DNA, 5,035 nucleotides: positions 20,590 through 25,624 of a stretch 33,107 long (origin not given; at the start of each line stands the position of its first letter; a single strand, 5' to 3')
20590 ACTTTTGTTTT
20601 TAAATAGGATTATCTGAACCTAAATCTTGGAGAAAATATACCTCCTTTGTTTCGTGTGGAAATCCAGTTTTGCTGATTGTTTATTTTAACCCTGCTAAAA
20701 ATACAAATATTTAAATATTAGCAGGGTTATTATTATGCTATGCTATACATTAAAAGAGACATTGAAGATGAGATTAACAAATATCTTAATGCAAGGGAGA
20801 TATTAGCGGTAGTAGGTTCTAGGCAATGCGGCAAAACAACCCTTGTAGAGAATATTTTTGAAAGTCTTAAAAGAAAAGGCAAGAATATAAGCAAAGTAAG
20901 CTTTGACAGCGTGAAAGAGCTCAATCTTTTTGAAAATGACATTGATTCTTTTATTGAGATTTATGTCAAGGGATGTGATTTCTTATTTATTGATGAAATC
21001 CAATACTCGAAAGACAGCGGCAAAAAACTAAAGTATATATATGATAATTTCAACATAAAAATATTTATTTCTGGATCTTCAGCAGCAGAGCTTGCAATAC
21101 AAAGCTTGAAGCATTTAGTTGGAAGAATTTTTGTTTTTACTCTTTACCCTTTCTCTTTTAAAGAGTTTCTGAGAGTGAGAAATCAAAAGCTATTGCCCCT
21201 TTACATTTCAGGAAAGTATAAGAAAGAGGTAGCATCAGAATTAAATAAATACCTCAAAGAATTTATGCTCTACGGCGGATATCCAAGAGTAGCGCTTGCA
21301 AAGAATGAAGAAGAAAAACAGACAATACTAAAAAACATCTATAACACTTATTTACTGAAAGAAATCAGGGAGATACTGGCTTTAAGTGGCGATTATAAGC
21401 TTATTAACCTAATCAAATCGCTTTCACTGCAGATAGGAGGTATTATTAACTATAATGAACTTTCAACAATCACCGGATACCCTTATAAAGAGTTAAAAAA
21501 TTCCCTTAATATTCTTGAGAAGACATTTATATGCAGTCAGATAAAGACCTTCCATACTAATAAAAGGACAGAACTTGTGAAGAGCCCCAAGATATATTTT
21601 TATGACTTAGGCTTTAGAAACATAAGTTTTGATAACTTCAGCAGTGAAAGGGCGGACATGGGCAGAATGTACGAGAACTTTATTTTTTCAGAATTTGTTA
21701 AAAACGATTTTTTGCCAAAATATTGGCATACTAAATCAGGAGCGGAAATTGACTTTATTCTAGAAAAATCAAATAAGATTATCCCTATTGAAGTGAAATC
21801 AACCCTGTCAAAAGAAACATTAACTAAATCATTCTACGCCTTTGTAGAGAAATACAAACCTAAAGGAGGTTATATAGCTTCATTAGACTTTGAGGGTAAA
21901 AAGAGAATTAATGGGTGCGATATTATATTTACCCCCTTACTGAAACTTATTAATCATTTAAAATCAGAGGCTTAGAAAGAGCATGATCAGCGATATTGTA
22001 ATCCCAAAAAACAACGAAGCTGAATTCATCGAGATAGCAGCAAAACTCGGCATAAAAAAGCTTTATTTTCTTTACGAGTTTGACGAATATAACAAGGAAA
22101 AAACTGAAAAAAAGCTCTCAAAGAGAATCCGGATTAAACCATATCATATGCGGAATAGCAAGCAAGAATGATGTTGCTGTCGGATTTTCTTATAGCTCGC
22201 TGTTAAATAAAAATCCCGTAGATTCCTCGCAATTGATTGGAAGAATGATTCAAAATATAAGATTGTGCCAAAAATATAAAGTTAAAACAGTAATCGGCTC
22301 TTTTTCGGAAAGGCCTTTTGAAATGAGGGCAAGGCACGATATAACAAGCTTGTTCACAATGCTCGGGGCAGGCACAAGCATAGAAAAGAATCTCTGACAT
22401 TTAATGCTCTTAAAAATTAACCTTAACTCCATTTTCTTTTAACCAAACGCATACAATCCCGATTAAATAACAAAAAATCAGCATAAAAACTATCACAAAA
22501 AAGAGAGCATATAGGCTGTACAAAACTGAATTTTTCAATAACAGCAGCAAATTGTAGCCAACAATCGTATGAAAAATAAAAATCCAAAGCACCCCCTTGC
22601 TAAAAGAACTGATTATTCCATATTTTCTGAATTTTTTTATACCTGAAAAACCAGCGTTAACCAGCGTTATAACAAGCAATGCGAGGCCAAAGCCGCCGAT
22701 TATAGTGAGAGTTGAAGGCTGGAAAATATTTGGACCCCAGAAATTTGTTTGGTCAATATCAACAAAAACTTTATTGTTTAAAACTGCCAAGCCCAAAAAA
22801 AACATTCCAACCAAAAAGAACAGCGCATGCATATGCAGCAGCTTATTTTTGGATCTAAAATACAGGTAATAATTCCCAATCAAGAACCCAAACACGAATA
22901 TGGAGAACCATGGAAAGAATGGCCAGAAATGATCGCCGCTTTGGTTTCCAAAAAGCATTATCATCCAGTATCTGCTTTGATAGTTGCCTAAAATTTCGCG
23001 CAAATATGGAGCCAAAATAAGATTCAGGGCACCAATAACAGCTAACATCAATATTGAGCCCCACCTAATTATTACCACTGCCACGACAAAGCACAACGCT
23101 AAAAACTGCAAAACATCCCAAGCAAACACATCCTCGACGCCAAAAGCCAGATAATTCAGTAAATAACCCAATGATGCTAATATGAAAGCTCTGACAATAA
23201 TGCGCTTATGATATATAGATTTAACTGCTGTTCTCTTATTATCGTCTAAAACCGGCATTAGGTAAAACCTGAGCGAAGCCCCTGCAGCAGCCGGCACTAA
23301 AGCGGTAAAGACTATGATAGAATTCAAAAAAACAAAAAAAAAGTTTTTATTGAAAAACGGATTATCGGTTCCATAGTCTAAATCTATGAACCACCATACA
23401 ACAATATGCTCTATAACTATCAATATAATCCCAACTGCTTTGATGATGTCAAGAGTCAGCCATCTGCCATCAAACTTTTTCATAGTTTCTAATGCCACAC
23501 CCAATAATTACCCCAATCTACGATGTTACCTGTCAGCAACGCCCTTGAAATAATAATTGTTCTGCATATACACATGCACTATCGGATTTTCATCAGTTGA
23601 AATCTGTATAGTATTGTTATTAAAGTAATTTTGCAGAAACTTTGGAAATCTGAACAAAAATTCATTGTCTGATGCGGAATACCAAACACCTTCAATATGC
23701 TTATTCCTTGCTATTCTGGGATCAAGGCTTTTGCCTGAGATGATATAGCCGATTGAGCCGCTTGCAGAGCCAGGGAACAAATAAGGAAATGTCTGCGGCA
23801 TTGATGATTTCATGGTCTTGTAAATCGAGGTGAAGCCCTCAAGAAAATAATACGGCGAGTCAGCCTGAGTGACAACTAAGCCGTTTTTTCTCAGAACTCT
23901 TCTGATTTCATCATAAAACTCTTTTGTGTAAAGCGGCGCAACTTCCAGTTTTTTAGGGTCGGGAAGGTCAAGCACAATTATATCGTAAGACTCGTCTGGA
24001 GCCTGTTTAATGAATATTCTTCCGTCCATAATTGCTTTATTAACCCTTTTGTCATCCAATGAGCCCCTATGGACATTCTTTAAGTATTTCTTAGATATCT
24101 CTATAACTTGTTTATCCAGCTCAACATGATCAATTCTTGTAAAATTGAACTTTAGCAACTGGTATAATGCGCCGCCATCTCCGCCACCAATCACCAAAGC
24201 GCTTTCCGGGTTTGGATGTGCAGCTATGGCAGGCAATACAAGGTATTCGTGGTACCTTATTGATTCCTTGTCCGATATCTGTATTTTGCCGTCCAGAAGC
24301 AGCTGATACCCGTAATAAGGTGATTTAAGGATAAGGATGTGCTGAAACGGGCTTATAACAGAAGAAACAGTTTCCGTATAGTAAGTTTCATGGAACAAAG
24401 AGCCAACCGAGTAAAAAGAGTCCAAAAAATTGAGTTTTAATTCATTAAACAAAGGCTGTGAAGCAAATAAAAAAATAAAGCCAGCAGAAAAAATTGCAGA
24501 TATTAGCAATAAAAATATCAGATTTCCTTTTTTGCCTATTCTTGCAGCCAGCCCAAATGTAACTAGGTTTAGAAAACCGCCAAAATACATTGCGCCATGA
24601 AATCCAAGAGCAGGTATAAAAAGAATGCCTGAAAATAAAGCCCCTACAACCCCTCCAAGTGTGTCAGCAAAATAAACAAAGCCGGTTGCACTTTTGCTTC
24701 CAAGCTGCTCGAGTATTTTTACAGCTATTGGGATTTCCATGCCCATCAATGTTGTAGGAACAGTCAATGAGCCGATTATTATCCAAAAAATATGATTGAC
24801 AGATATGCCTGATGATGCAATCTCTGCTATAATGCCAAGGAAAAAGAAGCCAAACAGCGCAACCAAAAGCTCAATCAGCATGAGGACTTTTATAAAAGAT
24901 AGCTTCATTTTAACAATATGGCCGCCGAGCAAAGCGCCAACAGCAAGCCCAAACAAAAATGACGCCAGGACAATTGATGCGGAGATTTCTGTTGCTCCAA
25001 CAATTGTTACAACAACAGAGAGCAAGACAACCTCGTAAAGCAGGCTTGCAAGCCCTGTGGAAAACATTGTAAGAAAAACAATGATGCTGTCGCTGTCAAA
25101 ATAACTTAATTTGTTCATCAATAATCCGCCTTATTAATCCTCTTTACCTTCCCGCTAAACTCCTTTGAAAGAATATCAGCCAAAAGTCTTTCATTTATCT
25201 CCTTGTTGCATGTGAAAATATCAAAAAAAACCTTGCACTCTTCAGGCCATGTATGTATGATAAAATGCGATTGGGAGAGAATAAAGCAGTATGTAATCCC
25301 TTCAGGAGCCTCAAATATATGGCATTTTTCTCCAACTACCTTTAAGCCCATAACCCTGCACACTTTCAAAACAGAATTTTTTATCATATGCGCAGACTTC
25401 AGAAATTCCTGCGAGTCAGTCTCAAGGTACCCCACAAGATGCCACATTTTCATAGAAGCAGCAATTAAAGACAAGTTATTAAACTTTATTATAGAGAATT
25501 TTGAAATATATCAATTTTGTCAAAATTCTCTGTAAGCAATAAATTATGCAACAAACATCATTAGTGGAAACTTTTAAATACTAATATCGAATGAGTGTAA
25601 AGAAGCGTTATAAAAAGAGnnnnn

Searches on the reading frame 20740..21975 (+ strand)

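Call 108: search_protein_families(library=pfam, proteins=[window:20740-21975:+], max_evalue=0.001)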
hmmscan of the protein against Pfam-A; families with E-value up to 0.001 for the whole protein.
window:20740-21975:+ (411 aa): 5 families
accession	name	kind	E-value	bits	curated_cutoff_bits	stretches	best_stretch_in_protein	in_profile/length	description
PF13635.12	DUF4143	-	5.2e-33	114.5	28.1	1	220-354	15-159/160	Domain of unknown function (DUF4143)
PF13173.12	AAA_14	-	3.5e-30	105.1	27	1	19-144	2-129/129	AAA domain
PF03205.20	MobB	-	8e-05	23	26.6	1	21-56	1-36/133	Molybdopterin guanine dinucleotide synthesis protein B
PF01637.24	ATPase_2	-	0.00044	20.6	33.2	0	11-53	10-54/225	ATPase domain predominantly from Archaea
PF13401.12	AAA_22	-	0.00064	20.5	27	0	19-50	5-36/130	AAA domain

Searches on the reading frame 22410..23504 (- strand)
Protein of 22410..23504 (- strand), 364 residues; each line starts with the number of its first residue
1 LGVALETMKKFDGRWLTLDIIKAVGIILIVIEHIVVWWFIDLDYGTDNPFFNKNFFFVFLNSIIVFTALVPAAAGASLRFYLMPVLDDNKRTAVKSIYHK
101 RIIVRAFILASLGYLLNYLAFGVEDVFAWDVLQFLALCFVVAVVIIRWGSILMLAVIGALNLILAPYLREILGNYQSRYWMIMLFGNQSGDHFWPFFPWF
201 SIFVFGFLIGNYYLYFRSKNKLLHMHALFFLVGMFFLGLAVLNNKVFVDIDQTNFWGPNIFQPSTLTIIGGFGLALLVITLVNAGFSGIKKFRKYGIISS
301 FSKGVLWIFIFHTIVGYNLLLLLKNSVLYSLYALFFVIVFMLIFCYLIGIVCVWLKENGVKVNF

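Call 108: search_protein_families(library=pfam, proteins=[window:22410-23504:-], max_evalue=0.001)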
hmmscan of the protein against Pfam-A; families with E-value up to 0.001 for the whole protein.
window:22410-23504:- (364 aa): 2 families
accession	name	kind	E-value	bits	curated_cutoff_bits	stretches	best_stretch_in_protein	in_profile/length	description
PF07786.18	HGSNAT_cat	-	1.6e-09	38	22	1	14-227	1-199/222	Heparan-alpha-glucosaminide N-acetyltransferase, catalytic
PF01757.29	Acyl_transf_3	-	0.00016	21.3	31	1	132-348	132-324/326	Acyltransferase domain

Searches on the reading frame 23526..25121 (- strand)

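Call 108: search_protein_families(library=pfam, proteins=[window:23526-25121:-], max_evalue=0.001)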
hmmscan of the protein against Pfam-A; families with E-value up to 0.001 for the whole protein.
window:23526-25121:- (531 aa): 2 families
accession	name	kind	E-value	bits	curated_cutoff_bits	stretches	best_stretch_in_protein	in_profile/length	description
PF01564.23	Spermine_synth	-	6.7e-41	140.3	22.9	1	289-464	3-178/186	Spermine/spermidine synthase domain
PF17284.7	Spermine_synt_N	-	2.5e-05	24.5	22.1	1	257-283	26-52/53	Spermidine synthase tetramerisation domain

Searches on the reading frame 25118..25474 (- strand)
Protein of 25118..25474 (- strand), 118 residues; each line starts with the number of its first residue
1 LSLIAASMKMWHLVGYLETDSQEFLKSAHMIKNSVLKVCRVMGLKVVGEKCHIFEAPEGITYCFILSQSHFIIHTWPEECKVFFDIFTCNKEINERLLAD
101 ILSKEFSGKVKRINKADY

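Call 108: search_protein_families(library=pfam, proteins=[window:25118-25474:-], max_evalue=0.001)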
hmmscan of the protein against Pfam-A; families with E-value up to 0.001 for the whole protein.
window:25118-25474:- (118 aa): 1 family
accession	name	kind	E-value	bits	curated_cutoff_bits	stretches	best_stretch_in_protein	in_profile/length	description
PF02675.21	AdoMet_dc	-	6e-22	78.5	25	1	12-114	1-102/107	S-adenosylmethionine decarboxylase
